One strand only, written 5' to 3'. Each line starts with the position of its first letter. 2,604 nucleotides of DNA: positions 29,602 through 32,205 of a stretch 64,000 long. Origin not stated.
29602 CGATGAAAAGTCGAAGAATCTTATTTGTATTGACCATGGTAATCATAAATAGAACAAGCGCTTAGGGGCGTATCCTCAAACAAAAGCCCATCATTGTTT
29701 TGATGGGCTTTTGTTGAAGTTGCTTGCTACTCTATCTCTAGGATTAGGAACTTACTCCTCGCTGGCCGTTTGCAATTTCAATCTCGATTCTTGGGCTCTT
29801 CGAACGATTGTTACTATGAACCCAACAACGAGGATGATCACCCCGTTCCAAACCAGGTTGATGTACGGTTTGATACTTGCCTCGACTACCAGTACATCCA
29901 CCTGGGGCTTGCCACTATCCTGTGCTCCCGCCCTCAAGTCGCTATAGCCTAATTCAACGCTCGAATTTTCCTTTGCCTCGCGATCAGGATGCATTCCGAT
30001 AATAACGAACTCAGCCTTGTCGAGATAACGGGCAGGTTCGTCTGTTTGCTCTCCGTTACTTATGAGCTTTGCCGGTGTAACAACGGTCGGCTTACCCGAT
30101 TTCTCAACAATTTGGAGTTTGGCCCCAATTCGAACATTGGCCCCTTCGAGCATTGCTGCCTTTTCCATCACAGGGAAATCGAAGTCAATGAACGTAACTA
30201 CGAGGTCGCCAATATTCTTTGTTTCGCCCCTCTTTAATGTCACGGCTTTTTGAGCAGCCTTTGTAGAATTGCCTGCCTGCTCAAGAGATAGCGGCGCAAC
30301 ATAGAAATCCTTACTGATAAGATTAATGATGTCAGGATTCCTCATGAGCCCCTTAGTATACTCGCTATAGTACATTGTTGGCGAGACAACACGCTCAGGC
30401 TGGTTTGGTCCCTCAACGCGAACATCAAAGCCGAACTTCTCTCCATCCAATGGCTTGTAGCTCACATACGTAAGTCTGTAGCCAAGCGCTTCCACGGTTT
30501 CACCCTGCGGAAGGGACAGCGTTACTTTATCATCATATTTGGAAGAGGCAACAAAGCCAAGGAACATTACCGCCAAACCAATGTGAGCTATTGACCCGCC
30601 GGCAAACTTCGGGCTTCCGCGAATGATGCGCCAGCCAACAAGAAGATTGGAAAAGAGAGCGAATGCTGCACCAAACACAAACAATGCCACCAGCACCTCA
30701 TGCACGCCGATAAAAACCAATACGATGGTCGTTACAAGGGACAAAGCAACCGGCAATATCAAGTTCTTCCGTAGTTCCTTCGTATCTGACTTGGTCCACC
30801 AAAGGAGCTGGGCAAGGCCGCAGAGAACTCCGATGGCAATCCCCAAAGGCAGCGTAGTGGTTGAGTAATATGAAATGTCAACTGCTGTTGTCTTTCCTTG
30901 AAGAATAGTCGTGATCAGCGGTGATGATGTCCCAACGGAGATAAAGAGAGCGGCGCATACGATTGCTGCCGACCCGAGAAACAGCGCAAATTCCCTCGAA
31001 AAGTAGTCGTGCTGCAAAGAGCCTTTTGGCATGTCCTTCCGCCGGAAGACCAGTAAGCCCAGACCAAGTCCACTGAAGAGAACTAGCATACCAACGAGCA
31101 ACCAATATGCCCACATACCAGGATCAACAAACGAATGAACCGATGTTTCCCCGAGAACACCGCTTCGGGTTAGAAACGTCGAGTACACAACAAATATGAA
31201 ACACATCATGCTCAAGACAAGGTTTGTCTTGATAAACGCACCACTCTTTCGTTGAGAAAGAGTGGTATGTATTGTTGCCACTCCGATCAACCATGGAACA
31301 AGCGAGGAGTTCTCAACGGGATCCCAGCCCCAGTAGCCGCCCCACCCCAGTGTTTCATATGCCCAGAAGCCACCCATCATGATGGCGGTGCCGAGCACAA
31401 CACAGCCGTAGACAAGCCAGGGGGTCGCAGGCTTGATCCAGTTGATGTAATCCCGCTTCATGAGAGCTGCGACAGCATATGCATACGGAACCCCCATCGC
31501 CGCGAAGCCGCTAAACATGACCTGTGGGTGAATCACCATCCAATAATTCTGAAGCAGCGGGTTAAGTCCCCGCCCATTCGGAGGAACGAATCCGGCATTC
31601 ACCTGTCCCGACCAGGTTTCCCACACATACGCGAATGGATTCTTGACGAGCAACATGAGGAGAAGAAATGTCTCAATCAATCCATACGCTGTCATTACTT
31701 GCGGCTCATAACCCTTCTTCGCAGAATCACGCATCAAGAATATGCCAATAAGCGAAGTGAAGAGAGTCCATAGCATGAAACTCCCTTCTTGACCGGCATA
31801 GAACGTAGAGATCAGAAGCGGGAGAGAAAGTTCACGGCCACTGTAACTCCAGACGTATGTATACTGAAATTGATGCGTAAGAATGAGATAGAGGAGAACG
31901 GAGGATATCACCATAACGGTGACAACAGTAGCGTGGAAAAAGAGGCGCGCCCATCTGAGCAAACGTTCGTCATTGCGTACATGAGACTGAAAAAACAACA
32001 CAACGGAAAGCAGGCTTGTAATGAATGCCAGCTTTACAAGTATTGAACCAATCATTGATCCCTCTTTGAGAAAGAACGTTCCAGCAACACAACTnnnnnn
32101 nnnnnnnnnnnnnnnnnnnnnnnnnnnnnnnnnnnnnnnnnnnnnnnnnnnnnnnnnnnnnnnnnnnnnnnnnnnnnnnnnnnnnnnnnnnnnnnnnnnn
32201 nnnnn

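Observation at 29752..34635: Variant cytochrome c maturation System I: CcmE with CXXXY (Cys replacing heme-binding His), no ccmG/ccmH in the operon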

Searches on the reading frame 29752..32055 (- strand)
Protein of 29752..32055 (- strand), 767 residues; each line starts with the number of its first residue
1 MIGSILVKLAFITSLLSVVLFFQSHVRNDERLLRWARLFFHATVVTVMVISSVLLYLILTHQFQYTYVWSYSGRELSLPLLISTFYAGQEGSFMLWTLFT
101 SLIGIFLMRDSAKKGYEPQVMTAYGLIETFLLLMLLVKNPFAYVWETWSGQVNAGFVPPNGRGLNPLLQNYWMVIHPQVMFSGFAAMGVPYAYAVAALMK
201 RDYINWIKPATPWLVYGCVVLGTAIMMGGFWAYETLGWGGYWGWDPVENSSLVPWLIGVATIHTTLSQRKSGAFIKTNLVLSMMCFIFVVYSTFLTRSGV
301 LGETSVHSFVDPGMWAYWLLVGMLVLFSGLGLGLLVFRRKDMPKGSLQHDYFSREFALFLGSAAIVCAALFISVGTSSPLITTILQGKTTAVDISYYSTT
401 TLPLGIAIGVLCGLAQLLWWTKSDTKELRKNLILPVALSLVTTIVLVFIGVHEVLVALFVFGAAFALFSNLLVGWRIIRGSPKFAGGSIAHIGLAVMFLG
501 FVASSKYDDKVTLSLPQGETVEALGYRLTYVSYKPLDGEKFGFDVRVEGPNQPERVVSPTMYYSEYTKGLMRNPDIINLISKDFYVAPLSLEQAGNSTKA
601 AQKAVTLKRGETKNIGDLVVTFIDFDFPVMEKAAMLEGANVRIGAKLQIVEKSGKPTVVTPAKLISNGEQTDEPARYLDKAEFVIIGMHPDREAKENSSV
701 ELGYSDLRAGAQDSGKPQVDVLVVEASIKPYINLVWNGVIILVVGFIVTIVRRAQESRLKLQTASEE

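Call 3: search_protein_families(library=pfam, proteins=[window:29752-32055:-], max_evalue=0.01)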
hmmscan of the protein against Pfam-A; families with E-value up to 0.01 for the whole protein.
window:29752-32055:- (767 aa): 2 families
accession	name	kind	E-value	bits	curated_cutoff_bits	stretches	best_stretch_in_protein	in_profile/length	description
PF01578.25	Cytochrom_C_asm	-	6.7e-27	94.9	29.9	1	90-298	5-206/212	Cytochrome C assembly protein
PF16327.10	CcmF_C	-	1.7e-26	93.7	28.7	1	322-587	2-282/323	Cytochrome c-type biogenesis protein CcmF C-terminal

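Call 4: search_protein_families(library=ncbifam, proteins=[window:29752-32055:-], max_evalue=0.01)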
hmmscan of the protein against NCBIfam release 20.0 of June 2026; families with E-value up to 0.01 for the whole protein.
window:29752-32055:- (767 aa): 4 families
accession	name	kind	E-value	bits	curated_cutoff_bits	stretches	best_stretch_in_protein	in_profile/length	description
TIGR03145.1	cyt_nit_nrfE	subfamily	7.2e-77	259.5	927.3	1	2-586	5-591/631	heme lyase NrfEFG subunit NrfE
TIGR00353.1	nrfE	subfamily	1.7e-72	245.1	569.05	1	52-587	3-534/578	heme lyase CcmF/NrfE family subunit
NF007691.0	PRK10369.1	subfamily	1.5e-50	172.6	394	1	3-531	8-468/573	heme lyase NrfEFG subunit NrfE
TIGR03144.1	cytochr_II_ccsB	equivalog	6.6e-13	49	187.6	1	215-289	165-234/252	c-type cytochrome biogenesis protein CcsB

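Call 20: search_solved_structures(query=window:29752-32055:-, max_evalue=0.001, show_alignments=2)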
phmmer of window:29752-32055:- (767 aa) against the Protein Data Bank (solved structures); distinct sequences matched with E-value up to 0.001: 2.
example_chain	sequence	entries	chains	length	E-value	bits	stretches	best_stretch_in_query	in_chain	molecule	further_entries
6zmq_A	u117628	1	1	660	1.8e-70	241.4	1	2-591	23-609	Cytochrome C-type biogenesis protein ccmF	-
7s9y_A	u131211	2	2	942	2.3e-05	26.2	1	152-326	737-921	Cytochrome c biogenesis protein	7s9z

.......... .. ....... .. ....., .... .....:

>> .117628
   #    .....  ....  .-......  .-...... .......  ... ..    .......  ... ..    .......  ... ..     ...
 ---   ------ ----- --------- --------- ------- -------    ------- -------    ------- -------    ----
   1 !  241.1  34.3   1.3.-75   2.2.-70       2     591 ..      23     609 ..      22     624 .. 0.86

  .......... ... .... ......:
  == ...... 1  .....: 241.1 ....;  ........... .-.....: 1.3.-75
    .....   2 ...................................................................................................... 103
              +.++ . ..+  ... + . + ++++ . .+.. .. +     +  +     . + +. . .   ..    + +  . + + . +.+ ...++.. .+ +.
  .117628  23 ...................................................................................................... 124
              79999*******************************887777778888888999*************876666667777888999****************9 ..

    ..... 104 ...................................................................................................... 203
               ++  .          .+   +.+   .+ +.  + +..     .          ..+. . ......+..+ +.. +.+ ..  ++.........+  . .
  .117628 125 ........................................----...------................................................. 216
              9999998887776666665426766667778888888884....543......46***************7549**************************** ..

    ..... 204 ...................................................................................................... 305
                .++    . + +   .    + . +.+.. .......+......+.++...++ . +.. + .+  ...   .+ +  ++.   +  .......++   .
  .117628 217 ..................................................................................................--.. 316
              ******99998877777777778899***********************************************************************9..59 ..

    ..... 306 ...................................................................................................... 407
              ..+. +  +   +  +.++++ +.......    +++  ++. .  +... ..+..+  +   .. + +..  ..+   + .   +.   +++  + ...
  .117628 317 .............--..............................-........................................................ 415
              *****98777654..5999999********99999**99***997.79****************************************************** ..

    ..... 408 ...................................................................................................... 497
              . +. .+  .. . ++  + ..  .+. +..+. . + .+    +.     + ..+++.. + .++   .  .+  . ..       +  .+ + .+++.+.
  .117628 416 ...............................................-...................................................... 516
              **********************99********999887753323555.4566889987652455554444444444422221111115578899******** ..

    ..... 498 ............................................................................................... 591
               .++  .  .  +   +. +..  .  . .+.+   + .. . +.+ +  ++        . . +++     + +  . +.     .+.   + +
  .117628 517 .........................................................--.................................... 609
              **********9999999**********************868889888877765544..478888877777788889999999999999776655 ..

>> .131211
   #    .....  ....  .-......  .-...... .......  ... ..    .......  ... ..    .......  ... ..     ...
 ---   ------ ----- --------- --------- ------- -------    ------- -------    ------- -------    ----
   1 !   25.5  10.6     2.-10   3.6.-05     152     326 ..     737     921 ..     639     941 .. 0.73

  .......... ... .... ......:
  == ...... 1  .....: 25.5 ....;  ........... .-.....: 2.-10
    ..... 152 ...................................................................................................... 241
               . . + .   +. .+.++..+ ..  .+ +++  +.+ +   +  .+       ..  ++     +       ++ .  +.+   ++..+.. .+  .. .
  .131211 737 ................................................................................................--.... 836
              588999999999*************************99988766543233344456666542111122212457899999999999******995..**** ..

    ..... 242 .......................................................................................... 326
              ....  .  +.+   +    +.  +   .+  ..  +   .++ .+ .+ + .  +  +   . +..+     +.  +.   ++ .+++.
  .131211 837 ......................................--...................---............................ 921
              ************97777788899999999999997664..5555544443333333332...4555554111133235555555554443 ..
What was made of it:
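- On System I* (Cys-type variant of cytochrome c maturation System I): Alignment to 6ZMQ at 1.8e-70 (call 20).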

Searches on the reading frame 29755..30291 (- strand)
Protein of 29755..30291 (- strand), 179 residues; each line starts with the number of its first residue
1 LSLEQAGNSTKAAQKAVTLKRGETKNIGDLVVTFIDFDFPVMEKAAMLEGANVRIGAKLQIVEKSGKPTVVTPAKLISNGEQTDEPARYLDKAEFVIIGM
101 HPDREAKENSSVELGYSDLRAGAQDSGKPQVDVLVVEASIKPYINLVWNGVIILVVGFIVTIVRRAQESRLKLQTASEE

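Call 34: search_solved_structures(query=window:29755-30291:-, max_evalue=10, show_alignments=2)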
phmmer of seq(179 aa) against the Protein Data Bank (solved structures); distinct sequences matched with E-value up to 10: 0.
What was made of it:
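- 29851..30279 (-): Second, duplicated periplasmic beta-domain of CcmF (residues 593-735), with no Cys and poorly conserved in sequence. No PDB sequence match (call 34).
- Tried and rejected: A PDB sequence search with the CcmF C-terminal 179 residues found nothing (call 34).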
